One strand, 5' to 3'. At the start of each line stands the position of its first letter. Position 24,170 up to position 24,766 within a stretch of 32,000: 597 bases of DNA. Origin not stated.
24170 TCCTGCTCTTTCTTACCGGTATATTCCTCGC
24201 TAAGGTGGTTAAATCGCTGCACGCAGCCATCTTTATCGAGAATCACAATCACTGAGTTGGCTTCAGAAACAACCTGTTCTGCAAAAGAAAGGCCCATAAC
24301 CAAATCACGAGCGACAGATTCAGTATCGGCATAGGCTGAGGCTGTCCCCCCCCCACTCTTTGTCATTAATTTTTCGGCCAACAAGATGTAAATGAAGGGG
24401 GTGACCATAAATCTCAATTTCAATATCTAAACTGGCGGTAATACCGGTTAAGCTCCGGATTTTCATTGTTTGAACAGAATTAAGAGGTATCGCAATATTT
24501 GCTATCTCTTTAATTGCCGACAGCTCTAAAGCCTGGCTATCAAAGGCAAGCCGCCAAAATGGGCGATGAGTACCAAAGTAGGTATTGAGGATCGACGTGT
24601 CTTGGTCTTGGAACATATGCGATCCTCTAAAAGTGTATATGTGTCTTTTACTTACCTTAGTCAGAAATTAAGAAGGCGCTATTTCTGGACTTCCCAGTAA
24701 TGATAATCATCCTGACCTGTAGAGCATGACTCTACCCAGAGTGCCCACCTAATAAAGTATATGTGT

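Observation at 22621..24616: RpfR-like c-di-GMP receptor gene interrupted by a +1 frameshift in a G9 homopolymer: possible phase-variable switch, pseudogene or sequencing error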

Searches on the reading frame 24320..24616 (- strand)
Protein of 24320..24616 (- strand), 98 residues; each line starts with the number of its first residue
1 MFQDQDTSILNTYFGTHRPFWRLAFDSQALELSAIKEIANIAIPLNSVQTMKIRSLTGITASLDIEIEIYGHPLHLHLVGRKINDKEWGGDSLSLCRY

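Call 9: find_encoding_contigs(protein=window:24320-24616:-, flank=4000, max_places=10)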
Protein window:24320-24616:- (98 aa): 2 contigs read that carry it; 1 place shown.
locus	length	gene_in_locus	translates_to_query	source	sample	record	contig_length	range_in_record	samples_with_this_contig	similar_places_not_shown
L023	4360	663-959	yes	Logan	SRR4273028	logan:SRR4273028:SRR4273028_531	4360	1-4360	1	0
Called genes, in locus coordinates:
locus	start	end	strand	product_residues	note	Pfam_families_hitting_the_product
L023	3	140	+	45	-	?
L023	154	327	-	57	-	-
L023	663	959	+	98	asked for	-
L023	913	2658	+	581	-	PF00989:PAS (weak), PF13426:PAS_9 (weak), PF00990:GGDEF, PF00563:EAL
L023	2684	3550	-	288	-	PF00378:ECH_1, PF16113:ECH_2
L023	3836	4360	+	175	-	?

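Call 12: list_cluster_members(proteins=[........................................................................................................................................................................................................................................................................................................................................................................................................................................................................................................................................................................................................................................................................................, window:24320-24616:-, window:22621-24366:-, P0001, P0002])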
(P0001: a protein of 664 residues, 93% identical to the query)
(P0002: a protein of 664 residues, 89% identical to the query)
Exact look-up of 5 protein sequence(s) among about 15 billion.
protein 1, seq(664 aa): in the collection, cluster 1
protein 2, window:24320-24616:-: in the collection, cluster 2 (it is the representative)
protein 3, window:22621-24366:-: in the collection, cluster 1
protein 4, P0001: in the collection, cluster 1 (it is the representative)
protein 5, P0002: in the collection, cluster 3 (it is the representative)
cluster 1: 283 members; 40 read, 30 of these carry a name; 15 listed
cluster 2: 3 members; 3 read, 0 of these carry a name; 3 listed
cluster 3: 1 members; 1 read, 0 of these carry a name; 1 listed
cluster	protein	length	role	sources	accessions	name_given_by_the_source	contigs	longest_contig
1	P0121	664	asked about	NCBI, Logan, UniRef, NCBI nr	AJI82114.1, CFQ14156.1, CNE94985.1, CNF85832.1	RNase II stability modulator [Yersinia enterocolitica] | cyclic di-GMP phosphodiesterase n=1 Tax=Yersinia enterocolitica TaxID=630 ... | cyclic di-GMP phosphodiesterase [Yersinia enterocolitica]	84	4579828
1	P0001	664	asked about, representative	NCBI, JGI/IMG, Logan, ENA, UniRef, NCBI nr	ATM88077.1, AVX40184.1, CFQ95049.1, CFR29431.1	cyclic di-GMP phosphodiesterase [Yersinia enterocolitica] | cyclic di-GMP phosphodiesterase Gmr | cyclic-guanylate-specific phosphodiesterase n=2 Tax=Yersinia TaxID=629 ...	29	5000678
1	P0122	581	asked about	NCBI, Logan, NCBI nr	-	-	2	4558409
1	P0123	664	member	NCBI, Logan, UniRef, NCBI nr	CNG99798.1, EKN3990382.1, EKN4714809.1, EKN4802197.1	cyclic di-GMP phosphodiesterase [Yersinia enterocolitica] | cyclic di-GMP phosphodiesterase n=1 Tax=Yersinia enterocolitica TaxID=630 ...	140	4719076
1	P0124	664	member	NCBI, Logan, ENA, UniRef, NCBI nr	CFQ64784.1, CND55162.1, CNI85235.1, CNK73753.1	cyclic di-GMP phosphodiesterase [Yersinia alsatica] | cyclic di-GMP phosphodiesterase n=1 Tax=Yersinia alsatica TaxID=2890317 ...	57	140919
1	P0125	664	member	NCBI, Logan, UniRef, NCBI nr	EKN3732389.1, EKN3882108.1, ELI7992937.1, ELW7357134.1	TPA: cyclic di-GMP phosphodiesterase [Yersinia enterocolitica] | cyclic di-GMP phosphodiesterase n=1 Tax=Yersinia enterocolitica TaxID=630 ... | cyclic di-GMP phosphodiesterase [Yersinia enterocolitica]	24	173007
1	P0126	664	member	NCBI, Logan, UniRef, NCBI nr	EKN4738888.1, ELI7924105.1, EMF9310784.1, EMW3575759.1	cyclic di-GMP phosphodiesterase [Yersinia enterocolitica] | cyclic di-GMP phosphodiesterase n=1 Tax=Yersinia enterocolitica TaxID=630 ...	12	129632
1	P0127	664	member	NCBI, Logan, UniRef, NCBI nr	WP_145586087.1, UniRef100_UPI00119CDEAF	cyclic di-GMP phosphodiesterase [Yersinia kristensenii] | cyclic di-GMP phosphodiesterase n=1 Tax=Yersinia kristensenii TaxID=28152 ...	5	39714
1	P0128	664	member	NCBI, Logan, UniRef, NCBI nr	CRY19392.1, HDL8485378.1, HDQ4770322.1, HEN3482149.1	cyclic di-GMP phosphodiesterase [Yersinia enterocolitica] | cyclic di-GMP phosphodiesterase n=1 Tax=Yersinia enterocolitica TaxID=630 ...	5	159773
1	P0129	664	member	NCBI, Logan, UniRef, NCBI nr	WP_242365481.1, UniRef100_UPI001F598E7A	cyclic di-GMP phosphodiesterase [Yersinia enterocolitica] | cyclic di-GMP phosphodiesterase n=1 Tax=Yersinia enterocolitica TaxID=630 ...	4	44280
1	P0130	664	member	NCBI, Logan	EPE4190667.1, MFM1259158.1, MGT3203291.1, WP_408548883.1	cyclic di-GMP phosphodiesterase [Yersinia enterocolitica]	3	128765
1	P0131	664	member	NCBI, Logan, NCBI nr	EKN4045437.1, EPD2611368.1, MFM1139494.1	cyclic di-GMP phosphodiesterase [Yersinia enterocolitica]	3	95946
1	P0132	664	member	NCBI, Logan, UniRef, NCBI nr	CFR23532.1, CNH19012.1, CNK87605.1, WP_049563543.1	cyclic di-GMP phosphodiesterase [Yersinia kristensenii] | cyclic di-GMP phosphodiesterase n=1 Tax=Yersinia kristensenii TaxID=28152 ...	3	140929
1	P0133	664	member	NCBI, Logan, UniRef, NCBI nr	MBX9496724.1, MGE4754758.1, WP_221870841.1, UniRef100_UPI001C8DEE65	cyclic di-GMP phosphodiesterase [Yersinia enterocolitica] | cyclic di-GMP phosphodiesterase n=1 Tax=Yersinia enterocolitica TaxID=630 ...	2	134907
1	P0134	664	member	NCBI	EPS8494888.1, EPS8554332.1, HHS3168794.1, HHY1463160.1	cyclic di-GMP phosphodiesterase [Yersinia enterocolitica]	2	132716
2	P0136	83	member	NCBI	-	-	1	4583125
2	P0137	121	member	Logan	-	-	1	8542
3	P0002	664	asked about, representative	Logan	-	-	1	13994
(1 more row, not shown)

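Call 14: find_encoding_contigs(protein=P0121, flank=1500, max_places=10)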
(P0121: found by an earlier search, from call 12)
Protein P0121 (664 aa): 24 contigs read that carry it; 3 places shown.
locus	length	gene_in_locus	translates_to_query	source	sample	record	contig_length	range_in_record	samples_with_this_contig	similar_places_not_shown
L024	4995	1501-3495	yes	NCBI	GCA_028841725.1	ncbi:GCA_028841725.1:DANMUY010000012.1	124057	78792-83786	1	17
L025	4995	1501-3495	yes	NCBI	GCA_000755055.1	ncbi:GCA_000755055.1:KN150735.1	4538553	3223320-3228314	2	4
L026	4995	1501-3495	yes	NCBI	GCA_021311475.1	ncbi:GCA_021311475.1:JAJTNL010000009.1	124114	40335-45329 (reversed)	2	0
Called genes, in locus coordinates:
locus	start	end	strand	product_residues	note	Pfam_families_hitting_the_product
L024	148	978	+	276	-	PF00753:Lactamase_B, PF23023:Anti-Pycsar_Apyc1 (weak)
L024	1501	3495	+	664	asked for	PF00989:PAS (weak), PF13426:PAS_9 (weak), PF00990:GGDEF, PF00563:EAL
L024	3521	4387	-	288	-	PF00378:ECH_1, PF16113:ECH_2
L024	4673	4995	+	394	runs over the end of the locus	PF01773:Nucleos_tra2_N, PF07670:Gate, PF07662:Nucleos_tra2_C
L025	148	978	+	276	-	PF00753:Lactamase_B, PF23023:Anti-Pycsar_Apyc1 (weak)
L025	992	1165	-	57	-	-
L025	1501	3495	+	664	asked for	PF00989:PAS (weak), PF13426:PAS_9 (weak), PF00990:GGDEF, PF00563:EAL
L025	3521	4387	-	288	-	PF00378:ECH_1, PF16113:ECH_2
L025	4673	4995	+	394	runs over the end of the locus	PF01773:Nucleos_tra2_N, PF07670:Gate, PF07662:Nucleos_tra2_C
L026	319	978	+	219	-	-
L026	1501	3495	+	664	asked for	PF00989:PAS (weak), PF13426:PAS_9 (weak), PF00990:GGDEF, PF00563:EAL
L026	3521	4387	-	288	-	PF00378:ECH_1, PF16113:ECH_2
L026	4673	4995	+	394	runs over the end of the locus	PF01773:Nucleos_tra2_N, PF07670:Gate, PF07662:Nucleos_tra2_C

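Call 15: find_encoding_contigs(protein=P0137, flank=4000, max_places=5)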
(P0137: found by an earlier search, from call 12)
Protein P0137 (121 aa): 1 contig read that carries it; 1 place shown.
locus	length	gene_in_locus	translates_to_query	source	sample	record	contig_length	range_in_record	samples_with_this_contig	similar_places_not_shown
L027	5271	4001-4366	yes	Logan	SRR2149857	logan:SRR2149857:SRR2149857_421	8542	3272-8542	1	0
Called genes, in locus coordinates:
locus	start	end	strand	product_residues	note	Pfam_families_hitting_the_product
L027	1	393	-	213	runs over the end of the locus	PF00156:Pribosyltran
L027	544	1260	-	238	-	PF01138:RNase_PH, PF03725:RNase_PH_C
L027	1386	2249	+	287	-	PF03755:YicC-like_N, PF08340:YicC-like_C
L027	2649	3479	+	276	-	PF00753:Lactamase_B, PF23023:Anti-Pycsar_Apyc1 (weak)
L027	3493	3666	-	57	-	-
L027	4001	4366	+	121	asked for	-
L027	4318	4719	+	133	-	PF00989:PAS (weak), PF13426:PAS_9 (weak)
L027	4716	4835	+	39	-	PF00990:GGDEF (weak)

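Call 16: find_encoding_contigs(protein=P0136, flank=4000, max_places=5)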
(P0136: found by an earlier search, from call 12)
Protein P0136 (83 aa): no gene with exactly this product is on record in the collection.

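Call 19: find_encoding_contigs(protein=P0121, flank=10000, max_places=10)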
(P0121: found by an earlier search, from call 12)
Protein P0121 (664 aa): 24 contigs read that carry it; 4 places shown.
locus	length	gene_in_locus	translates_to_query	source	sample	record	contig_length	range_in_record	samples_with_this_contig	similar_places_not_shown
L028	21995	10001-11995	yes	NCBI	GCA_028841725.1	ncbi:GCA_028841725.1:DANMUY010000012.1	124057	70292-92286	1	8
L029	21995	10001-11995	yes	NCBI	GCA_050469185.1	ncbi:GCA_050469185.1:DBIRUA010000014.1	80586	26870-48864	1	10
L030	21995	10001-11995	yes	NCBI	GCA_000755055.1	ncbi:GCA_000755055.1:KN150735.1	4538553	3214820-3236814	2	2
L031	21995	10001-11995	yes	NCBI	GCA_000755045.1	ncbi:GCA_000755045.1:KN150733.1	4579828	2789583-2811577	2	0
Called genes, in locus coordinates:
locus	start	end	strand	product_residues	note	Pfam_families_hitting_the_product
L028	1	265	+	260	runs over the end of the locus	PF00535:Glycos_transf_2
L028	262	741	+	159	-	PF01467:CTP_transf_like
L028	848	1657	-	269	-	PF01149:Fapy_DNA_glyco, PF06831:H2TH, PF06827:zf-FPG_IleRS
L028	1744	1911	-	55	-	PF00471:Ribosomal_L33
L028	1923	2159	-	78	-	PF00830:Ribosomal_L28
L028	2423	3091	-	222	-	PF20582:UPF0758_N, PF04002:RadC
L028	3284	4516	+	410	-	PF02441:Flavoprotein, PF04127:DFP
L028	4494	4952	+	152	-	PF22769:DCD, PF00692:dUTPase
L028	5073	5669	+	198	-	PF00440:TetR_N, PF22276:SlmA-like_C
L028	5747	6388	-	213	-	PF00156:Pribosyltran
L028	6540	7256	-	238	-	PF01138:RNase_PH, PF03725:RNase_PH_C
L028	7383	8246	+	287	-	PF03755:YicC-like_N, PF08340:YicC-like_C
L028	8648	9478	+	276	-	PF00753:Lactamase_B, PF23023:Anti-Pycsar_Apyc1 (weak)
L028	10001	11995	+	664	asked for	PF00989:PAS (weak), PF13426:PAS_9 (weak), PF00990:GGDEF, PF00563:EAL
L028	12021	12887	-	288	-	PF00378:ECH_1, PF16113:ECH_2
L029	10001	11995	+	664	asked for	PF00989:PAS (weak), PF13426:PAS_9 (weak), PF00990:GGDEF, PF00563:EAL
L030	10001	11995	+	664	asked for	PF00989:PAS (weak), PF13426:PAS_9 (weak), PF00990:GGDEF, PF00563:EAL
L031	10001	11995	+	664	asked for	PF00989:PAS (weak), PF13426:PAS_9 (weak), PF00990:GGDEF, PF00563:EAL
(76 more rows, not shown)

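Call 22: find_encoding_contigs(protein=P0123, flank=300, max_places=4)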
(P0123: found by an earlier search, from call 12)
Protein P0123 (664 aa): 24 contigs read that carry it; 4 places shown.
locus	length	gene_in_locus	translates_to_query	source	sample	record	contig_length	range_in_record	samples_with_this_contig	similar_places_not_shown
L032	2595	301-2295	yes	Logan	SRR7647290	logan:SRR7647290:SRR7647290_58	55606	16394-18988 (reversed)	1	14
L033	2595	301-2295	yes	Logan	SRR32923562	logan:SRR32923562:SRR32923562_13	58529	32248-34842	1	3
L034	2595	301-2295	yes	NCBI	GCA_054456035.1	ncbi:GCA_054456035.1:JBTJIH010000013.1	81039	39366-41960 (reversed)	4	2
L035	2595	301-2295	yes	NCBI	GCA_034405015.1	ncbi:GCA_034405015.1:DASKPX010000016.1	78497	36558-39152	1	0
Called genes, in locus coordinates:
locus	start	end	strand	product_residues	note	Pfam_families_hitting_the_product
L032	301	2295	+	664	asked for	PF00989:PAS (weak), PF13426:PAS_9 (weak), PF00990:GGDEF, PF00563:EAL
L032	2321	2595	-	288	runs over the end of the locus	PF00378:ECH_1, PF16113:ECH_2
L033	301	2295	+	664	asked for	PF00989:PAS (weak), PF13426:PAS_9 (weak), PF00990:GGDEF, PF00563:EAL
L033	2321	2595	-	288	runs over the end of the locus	PF00378:ECH_1, PF16113:ECH_2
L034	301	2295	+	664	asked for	PF00989:PAS (weak), PF13426:PAS_9 (weak), PF00990:GGDEF, PF00563:EAL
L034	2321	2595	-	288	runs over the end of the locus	PF00378:ECH_1, PF16113:ECH_2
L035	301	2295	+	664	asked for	PF00989:PAS (weak), PF13426:PAS_9 (weak), PF00990:GGDEF, PF00563:EAL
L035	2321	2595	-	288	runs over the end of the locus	PF00378:ECH_1, PF16113:ECH_2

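Call 24: find_encoding_contigs(protein=P0125, flank=300, max_places=4)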
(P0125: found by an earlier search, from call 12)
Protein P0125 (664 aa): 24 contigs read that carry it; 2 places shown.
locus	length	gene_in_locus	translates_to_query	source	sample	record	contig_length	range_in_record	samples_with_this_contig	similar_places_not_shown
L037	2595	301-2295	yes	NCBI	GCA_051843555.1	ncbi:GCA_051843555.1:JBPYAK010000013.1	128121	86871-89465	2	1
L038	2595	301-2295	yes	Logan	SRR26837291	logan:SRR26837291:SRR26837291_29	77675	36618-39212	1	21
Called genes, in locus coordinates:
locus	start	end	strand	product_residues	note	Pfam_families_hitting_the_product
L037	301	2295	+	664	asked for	PF00989:PAS (weak), PF13426:PAS_9 (weak), PF00990:GGDEF, PF00563:EAL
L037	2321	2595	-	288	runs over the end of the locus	PF00378:ECH_1, PF16113:ECH_2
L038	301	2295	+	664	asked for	PF00989:PAS (weak), PF13426:PAS_9 (weak), PF00990:GGDEF, PF00563:EAL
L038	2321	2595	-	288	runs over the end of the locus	PF00378:ECH_1, PF16113:ECH_2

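Call 49: search_protein_representatives(protein=window:24347-24616:-)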
Query: 90 residues. Proteins with E-value up to 0.001 (for the whole library): 65; up to 1e-10: 20; up to 1e-30: 2. The best 65 are listed.
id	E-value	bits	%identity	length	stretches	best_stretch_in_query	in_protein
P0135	1.7e-53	194.9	100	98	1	1-90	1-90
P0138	4.7e-33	129.6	81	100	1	1-78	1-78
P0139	5.0e-27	110.4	64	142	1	5-90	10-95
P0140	1.5e-25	105.7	57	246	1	3-90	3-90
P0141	5.9e-23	97.4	56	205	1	9-90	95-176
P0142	3.8e-18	82.0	43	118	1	3-90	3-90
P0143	4.1e-18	81.9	42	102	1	1-90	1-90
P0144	9.0e-18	80.8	47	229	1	3-90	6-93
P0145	1.1e-17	80.6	45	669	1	3-90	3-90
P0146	1.4e-17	80.2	43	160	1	3-90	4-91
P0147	6.3e-17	78.1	49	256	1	3-90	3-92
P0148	6.1e-16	75.0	58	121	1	1-69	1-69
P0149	1.0e-13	67.8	41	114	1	4-90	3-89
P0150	1.1e-13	67.8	45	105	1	3-77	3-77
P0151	1.6e-13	67.3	43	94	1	9-89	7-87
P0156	6.3e-12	62.1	43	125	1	4-90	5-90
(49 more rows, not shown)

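Call 51: find_encoding_contigs(protein=P0156, flank=4000, max_places=4)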
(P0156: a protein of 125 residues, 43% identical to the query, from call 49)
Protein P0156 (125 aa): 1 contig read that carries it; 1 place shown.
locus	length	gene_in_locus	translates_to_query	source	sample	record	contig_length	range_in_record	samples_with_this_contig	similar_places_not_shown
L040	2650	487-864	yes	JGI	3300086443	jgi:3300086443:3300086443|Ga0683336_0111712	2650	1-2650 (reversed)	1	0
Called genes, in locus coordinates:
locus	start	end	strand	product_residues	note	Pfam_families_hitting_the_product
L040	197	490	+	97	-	-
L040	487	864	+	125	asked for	-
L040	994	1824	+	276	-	PF01526:DDE_Tnp_Tn3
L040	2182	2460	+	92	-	-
